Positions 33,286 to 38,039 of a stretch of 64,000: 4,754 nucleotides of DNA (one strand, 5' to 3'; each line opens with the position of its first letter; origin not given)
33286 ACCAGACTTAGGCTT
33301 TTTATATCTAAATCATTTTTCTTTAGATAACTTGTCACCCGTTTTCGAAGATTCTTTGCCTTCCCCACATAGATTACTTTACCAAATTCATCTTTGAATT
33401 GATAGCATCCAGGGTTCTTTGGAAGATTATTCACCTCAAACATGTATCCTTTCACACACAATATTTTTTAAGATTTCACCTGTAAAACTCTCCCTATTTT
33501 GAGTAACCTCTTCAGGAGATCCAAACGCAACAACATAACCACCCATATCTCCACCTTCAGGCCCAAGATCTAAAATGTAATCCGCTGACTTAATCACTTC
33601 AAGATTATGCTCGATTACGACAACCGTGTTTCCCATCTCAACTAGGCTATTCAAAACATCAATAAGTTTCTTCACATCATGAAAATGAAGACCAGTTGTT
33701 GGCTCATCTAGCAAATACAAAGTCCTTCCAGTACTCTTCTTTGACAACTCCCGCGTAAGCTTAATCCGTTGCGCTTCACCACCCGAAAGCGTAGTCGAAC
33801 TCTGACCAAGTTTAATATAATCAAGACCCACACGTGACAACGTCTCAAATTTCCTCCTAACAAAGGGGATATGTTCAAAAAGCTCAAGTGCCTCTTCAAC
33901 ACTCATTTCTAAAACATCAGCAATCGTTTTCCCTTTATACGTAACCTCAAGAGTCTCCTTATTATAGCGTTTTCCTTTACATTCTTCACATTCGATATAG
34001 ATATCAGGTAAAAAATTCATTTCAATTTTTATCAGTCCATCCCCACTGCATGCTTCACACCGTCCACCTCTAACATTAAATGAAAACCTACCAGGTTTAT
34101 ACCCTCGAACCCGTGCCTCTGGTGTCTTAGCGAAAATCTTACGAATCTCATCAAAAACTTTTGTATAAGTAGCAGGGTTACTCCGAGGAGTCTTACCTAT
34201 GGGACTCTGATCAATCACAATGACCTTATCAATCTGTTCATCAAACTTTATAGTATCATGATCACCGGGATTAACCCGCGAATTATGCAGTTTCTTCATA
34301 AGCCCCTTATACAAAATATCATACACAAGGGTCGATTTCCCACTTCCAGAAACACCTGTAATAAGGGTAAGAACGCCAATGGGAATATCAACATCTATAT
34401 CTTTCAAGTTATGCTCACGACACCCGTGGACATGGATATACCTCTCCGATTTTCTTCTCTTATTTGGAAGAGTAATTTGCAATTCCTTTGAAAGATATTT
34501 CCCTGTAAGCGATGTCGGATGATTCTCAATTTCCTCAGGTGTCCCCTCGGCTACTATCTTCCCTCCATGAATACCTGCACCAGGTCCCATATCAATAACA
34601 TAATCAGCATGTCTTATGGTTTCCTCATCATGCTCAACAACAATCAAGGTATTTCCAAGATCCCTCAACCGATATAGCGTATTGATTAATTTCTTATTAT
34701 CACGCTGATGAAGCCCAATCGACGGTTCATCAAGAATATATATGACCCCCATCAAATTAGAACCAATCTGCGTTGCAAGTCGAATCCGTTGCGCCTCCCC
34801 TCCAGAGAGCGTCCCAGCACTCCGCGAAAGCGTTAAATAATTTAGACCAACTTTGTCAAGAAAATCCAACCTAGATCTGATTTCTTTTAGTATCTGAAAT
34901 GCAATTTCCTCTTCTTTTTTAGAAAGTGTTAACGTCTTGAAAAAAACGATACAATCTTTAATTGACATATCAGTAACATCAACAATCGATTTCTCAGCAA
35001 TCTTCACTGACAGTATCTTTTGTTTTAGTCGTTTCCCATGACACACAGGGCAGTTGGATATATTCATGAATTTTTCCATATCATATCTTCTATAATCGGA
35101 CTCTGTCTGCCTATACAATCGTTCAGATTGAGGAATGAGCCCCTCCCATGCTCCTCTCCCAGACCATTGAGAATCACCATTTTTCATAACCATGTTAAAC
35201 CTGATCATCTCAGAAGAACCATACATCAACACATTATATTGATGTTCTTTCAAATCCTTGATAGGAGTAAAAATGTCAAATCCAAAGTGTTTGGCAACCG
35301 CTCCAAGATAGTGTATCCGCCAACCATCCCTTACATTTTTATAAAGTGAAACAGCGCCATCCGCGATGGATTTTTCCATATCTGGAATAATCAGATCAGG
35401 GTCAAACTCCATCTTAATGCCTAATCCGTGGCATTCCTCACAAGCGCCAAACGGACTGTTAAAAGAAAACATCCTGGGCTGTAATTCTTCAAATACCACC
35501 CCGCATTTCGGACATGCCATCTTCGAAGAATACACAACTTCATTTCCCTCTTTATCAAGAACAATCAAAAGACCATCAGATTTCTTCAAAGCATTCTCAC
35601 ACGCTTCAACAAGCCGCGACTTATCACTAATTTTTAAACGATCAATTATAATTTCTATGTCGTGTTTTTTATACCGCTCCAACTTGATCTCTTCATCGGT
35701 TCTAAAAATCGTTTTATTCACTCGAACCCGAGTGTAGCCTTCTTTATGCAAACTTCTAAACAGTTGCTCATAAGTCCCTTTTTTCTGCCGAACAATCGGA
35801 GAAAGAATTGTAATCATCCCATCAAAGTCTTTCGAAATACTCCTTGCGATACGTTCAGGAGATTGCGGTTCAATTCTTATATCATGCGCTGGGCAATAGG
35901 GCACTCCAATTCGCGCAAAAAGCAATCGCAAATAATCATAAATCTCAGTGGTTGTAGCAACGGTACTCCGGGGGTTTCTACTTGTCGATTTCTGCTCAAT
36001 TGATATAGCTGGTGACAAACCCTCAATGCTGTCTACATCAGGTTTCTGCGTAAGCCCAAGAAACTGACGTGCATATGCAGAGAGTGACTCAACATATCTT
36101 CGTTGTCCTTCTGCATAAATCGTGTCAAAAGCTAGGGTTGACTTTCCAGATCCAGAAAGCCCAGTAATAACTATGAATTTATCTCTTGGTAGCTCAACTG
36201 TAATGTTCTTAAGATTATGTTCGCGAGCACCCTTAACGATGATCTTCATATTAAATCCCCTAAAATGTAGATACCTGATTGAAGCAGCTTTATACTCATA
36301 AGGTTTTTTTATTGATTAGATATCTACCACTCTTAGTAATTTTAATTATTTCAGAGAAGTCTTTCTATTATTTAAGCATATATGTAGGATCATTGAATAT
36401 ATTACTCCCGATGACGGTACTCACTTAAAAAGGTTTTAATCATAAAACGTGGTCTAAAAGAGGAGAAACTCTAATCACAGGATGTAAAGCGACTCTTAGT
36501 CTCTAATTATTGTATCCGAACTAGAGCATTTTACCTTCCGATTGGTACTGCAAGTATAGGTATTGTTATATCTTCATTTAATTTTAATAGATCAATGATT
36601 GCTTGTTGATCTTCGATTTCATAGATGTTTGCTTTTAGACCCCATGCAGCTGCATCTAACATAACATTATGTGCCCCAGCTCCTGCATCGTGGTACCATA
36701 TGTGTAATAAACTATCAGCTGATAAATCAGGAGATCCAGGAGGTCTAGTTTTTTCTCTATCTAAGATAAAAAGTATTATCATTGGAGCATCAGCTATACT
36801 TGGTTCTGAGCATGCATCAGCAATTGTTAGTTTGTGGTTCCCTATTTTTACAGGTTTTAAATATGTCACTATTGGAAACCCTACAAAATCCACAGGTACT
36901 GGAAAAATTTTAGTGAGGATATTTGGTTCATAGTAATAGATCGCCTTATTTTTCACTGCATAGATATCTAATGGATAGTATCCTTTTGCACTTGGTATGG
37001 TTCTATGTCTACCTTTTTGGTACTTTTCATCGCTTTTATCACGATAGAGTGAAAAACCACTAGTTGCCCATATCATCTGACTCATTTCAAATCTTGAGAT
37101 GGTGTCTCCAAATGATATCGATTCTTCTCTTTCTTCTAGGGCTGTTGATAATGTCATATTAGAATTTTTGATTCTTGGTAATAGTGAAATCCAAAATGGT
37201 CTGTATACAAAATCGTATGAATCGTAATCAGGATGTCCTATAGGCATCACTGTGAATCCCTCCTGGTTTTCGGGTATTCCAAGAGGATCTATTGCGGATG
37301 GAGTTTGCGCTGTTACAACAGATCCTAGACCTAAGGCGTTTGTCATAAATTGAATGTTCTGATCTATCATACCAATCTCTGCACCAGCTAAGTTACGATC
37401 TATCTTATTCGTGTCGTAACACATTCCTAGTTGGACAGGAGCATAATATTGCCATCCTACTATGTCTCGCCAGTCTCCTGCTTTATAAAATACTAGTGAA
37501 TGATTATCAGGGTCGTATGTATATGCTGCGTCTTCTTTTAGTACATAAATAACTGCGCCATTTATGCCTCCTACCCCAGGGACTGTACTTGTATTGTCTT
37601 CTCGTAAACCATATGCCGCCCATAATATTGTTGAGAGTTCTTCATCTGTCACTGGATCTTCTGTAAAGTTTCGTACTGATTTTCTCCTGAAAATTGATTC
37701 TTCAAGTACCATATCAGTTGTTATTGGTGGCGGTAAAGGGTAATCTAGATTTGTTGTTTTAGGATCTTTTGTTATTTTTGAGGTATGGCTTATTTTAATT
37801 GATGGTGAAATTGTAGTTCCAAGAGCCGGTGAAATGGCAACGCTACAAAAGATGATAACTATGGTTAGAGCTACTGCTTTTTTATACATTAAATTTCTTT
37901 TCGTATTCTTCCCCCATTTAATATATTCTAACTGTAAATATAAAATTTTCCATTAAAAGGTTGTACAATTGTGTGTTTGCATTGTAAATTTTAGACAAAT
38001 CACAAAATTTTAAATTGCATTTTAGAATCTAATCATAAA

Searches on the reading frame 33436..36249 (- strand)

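Call 57: search_protein_families(library=pfam, proteins=[window:33436-36249:-], max_evalue=0.0001)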
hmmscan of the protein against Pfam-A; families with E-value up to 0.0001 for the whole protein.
window:33436-36249:- (937 aa): 16 families
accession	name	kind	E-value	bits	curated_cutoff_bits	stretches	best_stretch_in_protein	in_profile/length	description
PF17760.6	UvrA_inter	-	2.1e-30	105.3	23.3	1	129-233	1-108/109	UvrA interaction domain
PF17755.6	UvrA_DNA-bind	-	5.4e-29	101.1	23.2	1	283-393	1-110/110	UvrA DNA-binding domain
PF00005.33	ABC_tran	-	3.3e-22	80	25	0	799-852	87-137/137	ABC transporter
PF02463.25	SMC_N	-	2.9e-12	47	40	0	173-554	95-211/220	RecF/RecN/SMC N terminal domain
PF13555.12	AAA_29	-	2.4e-09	37.2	27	0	622-642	19-39/61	P-loop containing region of AAA domain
PF13191.12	AAA_16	-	1.7e-07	32.3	32.6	0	23-221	24-124/167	AAA ATPase domain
PF13476.12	AAA_23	-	4.6e-07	31.1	27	0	605-654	2-47/201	AAA domain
PF20720.3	nSTAND3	-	1.3e-06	28.7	27.2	0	14-45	8-39/155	Novel STAND NTPase 3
PF13173.12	AAA_14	-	1.5e-06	28.7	27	0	628-705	5-74/129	AAA domain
PF13175.12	AAA_15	-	3e-06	27.6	32.1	0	832-879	319-366/374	AAA ATPase domain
PF03193.22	RsgA_GTPase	-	8.5e-06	26.1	30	0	6-40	90-123/174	RsgA GTPase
PF20703.3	nSTAND1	-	1.8e-05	25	27.1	0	9-47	19-57/379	Novel STAND NTPase 1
PF13481.12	AAA_25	-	2e-05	24.8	27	0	20-43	30-53/195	AAA domain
PF06745.19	ATPase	-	2.1e-05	24.4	26.6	0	622-652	16-46/231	KaiC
PF13401.12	AAA_22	-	2.2e-05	25.2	27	0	23-40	5-22/130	AAA domain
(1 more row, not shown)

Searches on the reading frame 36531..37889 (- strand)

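Call 57: search_protein_families(library=pfam, proteins=[window:36531-37889:-], max_evalue=0.0001)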
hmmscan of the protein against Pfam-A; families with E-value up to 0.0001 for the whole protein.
window:36531-37889:- (452 aa): 1 family
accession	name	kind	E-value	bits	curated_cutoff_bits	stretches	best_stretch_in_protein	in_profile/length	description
PF00881.29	Nitroreductase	-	3.3e-23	83.1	23.5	2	67-199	2-146/167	Nitroreductase family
